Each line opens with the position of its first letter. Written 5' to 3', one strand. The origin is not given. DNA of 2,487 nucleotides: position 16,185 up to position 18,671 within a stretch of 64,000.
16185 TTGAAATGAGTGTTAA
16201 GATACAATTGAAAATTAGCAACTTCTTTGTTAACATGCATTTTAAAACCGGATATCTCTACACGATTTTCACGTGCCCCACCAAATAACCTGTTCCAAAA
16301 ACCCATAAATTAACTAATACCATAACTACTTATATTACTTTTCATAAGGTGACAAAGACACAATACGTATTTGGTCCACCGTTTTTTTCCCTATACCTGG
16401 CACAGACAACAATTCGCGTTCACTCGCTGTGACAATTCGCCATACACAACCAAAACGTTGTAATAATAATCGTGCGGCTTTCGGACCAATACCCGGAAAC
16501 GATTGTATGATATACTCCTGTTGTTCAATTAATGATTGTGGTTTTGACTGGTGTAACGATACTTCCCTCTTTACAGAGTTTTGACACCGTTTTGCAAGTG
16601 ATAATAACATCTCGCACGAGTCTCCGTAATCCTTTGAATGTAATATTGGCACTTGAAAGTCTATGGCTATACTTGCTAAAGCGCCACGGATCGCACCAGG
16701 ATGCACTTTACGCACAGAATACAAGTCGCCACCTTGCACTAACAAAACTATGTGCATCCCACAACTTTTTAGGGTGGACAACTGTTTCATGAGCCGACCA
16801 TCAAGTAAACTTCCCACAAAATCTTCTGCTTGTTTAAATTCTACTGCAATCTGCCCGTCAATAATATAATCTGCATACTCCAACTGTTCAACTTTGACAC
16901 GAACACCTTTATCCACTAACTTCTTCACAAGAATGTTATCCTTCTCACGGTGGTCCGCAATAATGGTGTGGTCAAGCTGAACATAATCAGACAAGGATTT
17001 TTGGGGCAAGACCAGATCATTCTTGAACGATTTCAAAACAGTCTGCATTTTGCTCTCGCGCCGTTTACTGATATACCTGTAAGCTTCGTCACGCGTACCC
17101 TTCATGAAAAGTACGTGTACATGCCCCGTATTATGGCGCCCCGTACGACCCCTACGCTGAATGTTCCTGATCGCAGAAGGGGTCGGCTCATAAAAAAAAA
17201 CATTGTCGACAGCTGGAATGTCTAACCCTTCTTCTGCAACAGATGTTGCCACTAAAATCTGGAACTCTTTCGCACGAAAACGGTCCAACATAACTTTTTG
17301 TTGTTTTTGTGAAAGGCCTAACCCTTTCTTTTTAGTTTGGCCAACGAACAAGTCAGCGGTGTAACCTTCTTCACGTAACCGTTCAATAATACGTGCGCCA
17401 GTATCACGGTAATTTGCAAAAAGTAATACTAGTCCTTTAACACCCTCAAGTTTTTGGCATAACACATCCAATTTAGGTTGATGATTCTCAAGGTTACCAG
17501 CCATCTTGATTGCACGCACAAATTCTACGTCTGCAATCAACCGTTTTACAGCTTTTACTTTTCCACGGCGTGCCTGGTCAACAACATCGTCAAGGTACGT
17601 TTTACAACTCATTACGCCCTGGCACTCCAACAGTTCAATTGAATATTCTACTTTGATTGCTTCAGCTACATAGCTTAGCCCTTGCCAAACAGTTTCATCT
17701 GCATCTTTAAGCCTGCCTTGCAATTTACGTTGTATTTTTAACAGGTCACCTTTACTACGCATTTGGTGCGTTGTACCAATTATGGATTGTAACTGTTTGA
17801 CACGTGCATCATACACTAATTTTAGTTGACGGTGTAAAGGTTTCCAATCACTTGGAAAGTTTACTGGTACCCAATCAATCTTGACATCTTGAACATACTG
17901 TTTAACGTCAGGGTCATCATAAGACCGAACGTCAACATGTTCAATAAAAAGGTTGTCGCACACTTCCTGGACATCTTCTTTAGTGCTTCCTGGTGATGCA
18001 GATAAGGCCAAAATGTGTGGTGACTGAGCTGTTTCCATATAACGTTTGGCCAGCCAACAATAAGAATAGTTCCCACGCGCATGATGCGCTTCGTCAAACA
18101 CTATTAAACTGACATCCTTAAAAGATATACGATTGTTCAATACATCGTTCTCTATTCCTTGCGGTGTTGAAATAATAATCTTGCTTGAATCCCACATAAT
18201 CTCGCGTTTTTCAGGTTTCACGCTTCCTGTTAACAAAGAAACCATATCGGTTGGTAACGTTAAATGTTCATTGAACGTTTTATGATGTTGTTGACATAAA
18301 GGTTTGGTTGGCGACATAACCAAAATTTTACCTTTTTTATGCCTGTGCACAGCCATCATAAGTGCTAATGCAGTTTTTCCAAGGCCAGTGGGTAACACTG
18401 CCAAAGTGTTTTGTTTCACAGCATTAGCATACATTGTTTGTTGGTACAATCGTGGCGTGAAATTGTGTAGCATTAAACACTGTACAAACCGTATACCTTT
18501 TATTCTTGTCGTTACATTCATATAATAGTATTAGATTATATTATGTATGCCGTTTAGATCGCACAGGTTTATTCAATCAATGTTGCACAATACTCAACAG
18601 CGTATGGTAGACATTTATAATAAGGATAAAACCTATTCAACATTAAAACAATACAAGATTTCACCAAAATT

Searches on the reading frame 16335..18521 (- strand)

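Call 75: search_protein_families(library=pfam, proteins=[window:16335-18521:-])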
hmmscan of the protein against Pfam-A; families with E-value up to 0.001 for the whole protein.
window:16335-18521:- (728 aa): 10 families
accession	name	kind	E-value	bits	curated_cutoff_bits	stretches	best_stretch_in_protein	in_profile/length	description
PF00270.35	DEAD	-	1.3e-25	90.5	26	1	26-183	3-166/167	DEAD/DEAH box helicase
PF02732.21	ERCC4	-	2.8e-24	86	24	1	523-641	2-139/140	ERCC4 domain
PF00271.37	Helicase_C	-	4.2e-23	82.2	23.5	1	350-463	2-109/110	Helicase conserved C-terminal domain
PF04851.21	ResIII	-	2.4e-18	67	22.5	1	21-177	2-162/164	Type III restriction enzyme, res subunit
PF21210.2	RNA_helicase_helical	-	7.9e-15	55.3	27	1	247-338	16-107/108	Putative ATP-dependent RNA helicase, helical bundle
PF14520.12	HHH_5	-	6.6e-09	36.6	27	1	673-719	5-52/57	Helix-hairpin-helix domain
PF00633.29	HHH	-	1.3e-07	31.5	24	1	696-719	5-28/30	Helix-hairpin-helix motif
PF22590.2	Cas3-like_C_2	-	2.1e-06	28.4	27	1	406-464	46-105/106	CRISPR-associated nuclease/helicase Cas3, C-terminal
PF12826.13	HHH_2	-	2.6e-06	27.9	27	1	676-719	9-52/64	Helix-hairpin-helix motif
PF02562.22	PhoH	-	0.00021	21.3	27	1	22-88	3-66/205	PhoH-like protein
